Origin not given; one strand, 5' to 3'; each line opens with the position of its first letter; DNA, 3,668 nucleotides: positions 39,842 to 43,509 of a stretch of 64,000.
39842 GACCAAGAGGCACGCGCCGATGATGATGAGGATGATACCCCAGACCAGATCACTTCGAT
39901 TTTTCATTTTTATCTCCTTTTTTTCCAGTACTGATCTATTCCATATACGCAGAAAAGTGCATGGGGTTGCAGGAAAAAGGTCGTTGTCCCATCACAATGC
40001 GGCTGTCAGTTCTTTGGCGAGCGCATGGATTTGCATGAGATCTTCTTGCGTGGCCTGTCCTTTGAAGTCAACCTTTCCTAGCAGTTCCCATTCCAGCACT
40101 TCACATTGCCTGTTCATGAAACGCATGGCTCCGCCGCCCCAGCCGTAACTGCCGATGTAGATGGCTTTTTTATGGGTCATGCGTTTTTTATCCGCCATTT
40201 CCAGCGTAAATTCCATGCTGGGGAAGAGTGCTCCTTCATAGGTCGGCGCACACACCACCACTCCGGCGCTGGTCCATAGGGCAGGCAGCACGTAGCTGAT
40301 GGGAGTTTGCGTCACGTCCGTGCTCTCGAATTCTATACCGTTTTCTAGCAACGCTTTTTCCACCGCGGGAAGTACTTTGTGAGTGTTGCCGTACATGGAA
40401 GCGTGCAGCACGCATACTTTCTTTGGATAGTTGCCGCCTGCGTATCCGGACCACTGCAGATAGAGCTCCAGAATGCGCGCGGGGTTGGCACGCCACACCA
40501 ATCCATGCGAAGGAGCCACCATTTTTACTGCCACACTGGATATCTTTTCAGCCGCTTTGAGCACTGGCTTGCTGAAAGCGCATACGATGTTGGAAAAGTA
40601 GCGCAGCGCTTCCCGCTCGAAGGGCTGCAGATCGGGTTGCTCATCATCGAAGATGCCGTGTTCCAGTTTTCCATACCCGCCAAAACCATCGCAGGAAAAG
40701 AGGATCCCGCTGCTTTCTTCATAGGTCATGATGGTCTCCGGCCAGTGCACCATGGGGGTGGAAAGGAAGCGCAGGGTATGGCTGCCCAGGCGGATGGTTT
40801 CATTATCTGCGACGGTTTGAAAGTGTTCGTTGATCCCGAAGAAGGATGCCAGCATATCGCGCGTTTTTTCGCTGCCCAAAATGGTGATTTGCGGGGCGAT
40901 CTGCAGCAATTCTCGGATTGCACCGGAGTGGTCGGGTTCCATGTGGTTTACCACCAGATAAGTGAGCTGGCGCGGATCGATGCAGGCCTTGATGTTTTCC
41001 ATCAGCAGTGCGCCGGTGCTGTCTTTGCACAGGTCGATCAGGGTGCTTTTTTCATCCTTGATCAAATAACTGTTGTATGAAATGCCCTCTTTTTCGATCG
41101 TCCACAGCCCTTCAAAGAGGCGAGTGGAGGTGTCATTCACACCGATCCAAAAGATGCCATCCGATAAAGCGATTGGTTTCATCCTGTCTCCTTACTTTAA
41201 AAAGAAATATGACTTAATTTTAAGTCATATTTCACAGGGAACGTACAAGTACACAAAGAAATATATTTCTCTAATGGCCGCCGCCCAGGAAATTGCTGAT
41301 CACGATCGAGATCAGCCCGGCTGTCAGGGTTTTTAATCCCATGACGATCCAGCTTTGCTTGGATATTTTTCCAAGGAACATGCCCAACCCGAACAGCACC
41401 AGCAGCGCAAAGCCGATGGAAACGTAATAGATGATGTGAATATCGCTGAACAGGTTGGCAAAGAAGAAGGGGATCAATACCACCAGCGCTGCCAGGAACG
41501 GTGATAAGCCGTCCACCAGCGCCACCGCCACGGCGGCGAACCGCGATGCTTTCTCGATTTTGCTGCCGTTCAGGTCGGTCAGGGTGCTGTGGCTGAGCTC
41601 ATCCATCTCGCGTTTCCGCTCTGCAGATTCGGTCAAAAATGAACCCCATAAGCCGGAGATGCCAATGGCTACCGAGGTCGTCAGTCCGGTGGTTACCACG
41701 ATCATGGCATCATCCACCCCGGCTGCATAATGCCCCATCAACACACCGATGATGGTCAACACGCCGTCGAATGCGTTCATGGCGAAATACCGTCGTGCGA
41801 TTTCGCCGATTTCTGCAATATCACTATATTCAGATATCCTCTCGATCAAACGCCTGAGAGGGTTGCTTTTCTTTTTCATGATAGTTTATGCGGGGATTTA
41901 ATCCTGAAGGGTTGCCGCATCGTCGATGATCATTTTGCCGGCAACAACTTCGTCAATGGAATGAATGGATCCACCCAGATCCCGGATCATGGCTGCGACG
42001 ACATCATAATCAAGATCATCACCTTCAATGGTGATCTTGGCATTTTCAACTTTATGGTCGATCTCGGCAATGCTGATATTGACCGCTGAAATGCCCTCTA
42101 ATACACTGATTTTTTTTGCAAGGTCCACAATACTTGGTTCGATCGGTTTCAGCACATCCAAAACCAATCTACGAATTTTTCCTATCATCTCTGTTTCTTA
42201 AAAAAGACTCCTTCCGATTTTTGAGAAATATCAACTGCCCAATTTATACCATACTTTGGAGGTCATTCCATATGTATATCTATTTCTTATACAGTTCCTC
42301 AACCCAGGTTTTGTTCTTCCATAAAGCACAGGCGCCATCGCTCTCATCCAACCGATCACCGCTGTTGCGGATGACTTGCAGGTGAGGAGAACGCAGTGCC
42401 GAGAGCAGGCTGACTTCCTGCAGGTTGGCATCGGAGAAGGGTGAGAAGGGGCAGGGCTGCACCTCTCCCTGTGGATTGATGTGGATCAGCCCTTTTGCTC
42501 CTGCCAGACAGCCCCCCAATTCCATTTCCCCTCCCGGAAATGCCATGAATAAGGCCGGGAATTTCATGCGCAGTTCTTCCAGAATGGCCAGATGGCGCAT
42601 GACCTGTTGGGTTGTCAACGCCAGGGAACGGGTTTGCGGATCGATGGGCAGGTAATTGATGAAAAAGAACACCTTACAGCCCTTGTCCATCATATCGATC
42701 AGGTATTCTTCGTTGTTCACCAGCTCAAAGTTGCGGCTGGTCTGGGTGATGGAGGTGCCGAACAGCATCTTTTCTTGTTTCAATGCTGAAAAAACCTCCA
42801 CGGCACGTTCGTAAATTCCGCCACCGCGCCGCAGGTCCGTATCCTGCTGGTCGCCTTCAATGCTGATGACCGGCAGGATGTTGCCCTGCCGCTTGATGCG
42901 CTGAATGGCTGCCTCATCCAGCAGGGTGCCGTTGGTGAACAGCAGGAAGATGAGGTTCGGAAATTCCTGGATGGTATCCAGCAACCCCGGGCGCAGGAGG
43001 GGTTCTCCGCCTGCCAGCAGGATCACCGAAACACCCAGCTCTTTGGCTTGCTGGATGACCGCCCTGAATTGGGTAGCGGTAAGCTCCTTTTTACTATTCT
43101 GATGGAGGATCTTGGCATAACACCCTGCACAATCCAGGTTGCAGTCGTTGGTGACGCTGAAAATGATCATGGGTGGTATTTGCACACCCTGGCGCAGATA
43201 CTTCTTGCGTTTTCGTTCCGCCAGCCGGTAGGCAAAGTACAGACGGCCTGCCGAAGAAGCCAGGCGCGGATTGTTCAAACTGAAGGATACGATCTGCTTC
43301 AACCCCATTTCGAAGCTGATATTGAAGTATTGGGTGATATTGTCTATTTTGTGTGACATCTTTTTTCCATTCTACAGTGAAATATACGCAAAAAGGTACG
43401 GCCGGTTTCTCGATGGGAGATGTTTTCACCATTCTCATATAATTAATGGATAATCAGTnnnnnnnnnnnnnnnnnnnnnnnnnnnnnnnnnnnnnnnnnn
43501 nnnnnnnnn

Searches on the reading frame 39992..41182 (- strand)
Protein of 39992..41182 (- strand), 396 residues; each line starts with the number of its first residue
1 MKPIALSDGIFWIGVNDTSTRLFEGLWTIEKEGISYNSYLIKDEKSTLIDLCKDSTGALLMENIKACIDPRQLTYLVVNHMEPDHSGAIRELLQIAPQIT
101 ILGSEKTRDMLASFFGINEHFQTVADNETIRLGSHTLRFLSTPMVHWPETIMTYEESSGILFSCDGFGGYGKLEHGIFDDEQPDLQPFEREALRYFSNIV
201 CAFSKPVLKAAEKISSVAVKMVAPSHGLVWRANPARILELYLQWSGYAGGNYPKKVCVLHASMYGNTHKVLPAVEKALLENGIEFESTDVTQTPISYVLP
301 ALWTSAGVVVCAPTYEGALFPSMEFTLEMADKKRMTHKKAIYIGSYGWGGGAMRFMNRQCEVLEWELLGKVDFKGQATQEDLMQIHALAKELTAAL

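Call 21: search_protein_families(library=pfam, proteins=[window:39992-41182:-], max_evalue=0.00001)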
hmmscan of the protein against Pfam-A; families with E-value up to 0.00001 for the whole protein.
window:39992-41182:- (396 aa): 1 family
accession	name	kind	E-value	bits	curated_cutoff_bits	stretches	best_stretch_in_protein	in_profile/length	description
PF19583.5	ODP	-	7.5e-26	91.6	27.2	1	35-227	2-194/194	ODP family beta lactamase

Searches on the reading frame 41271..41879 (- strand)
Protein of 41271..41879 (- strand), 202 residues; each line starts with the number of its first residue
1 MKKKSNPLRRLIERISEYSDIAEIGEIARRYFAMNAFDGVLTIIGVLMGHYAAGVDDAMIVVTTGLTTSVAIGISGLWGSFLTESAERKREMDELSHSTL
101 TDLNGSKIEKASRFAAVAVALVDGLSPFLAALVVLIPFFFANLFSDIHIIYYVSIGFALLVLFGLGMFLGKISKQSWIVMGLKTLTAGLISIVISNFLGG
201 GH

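Call 21: search_protein_families(library=pfam, proteins=[window:41271-41879:-], max_evalue=0.00001)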
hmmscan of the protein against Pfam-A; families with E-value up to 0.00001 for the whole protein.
window:41271-41879:- (202 aa): 1 family
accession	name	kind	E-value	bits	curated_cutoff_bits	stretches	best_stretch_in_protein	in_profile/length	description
PF01988.24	VIT1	-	4.6e-14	53.2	28.1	2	114-199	131-213/214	VIT family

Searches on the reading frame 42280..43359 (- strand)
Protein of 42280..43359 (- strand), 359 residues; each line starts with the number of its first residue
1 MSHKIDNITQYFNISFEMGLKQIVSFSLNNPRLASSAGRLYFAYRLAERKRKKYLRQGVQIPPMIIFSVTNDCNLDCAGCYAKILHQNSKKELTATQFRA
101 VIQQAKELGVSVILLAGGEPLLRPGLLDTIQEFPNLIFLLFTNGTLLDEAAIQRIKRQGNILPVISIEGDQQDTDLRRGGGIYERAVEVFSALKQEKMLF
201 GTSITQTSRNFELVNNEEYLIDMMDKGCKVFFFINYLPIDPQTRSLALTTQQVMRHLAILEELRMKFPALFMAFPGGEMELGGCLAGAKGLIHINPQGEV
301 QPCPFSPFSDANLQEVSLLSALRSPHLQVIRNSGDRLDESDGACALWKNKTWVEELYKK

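Call 21: search_protein_families(library=pfam, proteins=[window:42280-43359:-], max_evalue=0.00001)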
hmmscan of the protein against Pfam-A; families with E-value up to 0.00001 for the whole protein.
window:42280-43359:- (359 aa): 2 families
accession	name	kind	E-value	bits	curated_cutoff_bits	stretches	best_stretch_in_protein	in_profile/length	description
PF04055.27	Radical_SAM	-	3.3e-16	60.3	29.5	1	68-197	2-140/166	Radical SAM superfamily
PF13353.11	Fer4_12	-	1.5e-06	29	22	1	70-130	12-74/137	4Fe-4S single cluster domain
